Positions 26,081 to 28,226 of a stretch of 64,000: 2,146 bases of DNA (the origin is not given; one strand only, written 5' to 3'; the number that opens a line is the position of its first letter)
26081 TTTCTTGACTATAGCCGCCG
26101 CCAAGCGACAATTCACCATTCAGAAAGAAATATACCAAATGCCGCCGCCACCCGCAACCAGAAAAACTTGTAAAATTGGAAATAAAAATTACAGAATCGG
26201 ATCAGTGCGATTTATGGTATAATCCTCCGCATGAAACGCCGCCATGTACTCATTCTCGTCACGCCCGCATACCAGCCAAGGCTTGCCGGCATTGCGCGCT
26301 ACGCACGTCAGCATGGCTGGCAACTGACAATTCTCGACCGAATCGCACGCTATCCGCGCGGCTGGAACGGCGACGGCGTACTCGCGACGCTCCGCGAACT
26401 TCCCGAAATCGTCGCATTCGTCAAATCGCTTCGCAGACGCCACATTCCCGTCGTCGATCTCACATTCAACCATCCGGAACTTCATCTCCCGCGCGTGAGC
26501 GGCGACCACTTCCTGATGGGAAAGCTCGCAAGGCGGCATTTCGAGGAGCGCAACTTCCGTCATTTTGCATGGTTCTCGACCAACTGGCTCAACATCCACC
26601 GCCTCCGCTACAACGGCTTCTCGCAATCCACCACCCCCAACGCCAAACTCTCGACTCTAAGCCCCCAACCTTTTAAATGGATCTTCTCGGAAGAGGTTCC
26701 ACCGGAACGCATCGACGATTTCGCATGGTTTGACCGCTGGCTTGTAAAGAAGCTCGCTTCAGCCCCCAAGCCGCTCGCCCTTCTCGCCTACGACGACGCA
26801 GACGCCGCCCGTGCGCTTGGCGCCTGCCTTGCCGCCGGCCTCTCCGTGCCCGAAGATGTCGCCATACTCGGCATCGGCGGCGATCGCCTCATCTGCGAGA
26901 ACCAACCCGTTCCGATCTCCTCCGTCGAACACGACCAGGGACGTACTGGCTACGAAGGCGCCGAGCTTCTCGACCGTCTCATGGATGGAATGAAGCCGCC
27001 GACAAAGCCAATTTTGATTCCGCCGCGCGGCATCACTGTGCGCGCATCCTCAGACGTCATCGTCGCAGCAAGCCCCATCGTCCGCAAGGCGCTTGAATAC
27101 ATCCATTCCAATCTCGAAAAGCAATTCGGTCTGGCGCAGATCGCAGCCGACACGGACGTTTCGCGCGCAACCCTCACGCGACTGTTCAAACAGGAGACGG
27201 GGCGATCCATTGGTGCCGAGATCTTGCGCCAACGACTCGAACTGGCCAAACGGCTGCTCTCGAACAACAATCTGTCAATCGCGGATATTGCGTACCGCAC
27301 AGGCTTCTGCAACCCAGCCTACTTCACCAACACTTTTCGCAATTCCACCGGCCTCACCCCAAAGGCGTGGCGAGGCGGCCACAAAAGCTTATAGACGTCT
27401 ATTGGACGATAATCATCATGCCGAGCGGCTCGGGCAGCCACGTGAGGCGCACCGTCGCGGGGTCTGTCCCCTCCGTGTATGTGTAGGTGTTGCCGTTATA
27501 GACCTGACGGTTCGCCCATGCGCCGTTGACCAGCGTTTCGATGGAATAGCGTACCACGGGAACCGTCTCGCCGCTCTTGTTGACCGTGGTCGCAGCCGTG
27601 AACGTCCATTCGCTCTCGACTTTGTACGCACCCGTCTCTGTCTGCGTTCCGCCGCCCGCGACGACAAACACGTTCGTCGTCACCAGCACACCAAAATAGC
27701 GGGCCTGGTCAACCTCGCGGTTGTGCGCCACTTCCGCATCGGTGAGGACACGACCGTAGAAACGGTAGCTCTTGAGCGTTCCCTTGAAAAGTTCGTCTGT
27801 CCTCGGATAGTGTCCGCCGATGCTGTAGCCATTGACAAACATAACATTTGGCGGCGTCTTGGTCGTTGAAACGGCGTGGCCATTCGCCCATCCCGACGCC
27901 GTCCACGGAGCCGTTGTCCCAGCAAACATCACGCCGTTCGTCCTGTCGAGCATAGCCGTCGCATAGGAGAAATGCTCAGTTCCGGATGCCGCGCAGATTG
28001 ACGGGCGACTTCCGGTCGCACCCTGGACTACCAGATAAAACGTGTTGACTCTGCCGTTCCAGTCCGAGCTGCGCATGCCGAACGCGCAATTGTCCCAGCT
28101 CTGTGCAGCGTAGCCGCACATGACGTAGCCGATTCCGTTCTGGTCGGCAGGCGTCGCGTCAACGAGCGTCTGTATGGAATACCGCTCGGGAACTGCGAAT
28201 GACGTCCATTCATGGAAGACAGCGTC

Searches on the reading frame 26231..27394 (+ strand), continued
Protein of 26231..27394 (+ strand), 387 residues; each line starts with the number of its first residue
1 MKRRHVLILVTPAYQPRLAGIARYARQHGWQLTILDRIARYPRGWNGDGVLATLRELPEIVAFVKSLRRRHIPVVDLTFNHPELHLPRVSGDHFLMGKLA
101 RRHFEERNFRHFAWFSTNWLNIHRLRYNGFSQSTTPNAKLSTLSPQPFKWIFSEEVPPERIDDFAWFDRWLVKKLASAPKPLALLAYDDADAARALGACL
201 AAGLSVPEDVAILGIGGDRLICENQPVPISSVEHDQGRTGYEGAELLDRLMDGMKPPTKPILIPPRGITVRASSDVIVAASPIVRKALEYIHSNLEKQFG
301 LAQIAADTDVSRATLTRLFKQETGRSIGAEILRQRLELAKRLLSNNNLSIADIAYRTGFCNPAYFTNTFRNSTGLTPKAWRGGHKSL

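Call 71: search_protein_families(library=ncbifam, proteins=[window:26231-27394:+], max_evalue=0.001)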
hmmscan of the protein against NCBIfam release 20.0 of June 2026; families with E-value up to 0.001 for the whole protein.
window:26231-27394:+ (387 aa): 35 families (the best 25 are shown)
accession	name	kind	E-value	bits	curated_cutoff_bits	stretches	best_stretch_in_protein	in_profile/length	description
TIGR04094.1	adjacent_YSIRK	equivalog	3.6e-20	72.3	200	1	276-381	279-383/383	YSIRK-targeted surface antigen transcriptional regulator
NF007860.0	PRK10572.1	equivalog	9e-18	64.1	208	1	281-384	182-285/292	arabinose operon transcriptional regulator AraC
NF047788.1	TransRegPocR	equivalog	2.9e-16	59.6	500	1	284-383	191-290/296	transcriptional regulator PocR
NF006902.0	PRK09393.1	equivalog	6.7e-16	58.4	425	1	285-382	223-320/327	transcriptional regulator FtrA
NF047455.1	TF_Staph_AryK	equivalog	1.1e-14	53.6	850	1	285-385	160-260/759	transcriptional regulator AryK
NF010026.0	PRK13501.1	equivalog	1.3e-14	54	363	1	291-381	185-275/290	HTH-type transcriptional activator RhaR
NF012144.2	ramA_TF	equivalog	6.5e-13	49.1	180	1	283-382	6-105/108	RamA family antibiotic efflux transcriptional regulator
NF052371.1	TransRegGbdRPseu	equivalog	1.7e-12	47.1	480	1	282-382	225-325/365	choline metabolism transcriptional regulator GbdR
NF007243.0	PRK09685.1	equivalog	3.9e-12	46.2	199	1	285-382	201-300/303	transcriptional regulator FeaR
NF010028.0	PRK13503.1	equivalog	9.6e-12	44.9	288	1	284-385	173-274/278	HTH-type transcriptional activator RhaS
NF010025.2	PRK13500.1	equivalog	1.4e-11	44.5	525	1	283-383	177-277/282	HTH-type transcriptional activator RhaR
NF049968.1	QhpR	equivalog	1.4e-11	44.1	250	1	280-381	183-284/284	AraC-like transcriptional regulator QhpR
NF049932.1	TranspRegBtr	equivalog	1.9e-11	43.2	900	1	283-380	165-262/531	bacillibactin transport transcriptional regulator Btr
NF008564.0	PRK11511.1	equivalog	1.4e-10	41.4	202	1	284-381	11-108/127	MDR efflux pump AcrAB transcriptional activator MarA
NF012198.0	MarA_TF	equivalog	1.8e-10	41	250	1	284-381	11-108/124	MDR efflux pump AcrAB transcriptional activator MarA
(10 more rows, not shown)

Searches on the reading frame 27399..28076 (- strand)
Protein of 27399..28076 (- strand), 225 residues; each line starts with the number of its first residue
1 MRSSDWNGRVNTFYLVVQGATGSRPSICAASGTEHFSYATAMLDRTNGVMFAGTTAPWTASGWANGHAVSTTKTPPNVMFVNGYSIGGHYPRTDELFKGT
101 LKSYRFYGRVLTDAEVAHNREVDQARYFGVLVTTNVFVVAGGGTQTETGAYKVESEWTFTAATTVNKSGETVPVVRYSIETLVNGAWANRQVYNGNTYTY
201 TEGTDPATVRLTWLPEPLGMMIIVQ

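Call 62: search_protein_families(library=pfam, proteins=[window:27399-28076:-], max_evalue=0.001)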
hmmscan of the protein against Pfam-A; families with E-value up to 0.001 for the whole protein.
window:27399-28076:- (225 aa): 1 family
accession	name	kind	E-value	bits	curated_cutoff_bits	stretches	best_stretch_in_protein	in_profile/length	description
PF13385.13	Laminin_G_3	-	0.00016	22.3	27.6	1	49-117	82-151/151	Concanavalin A-like lectin/glucanases superfamily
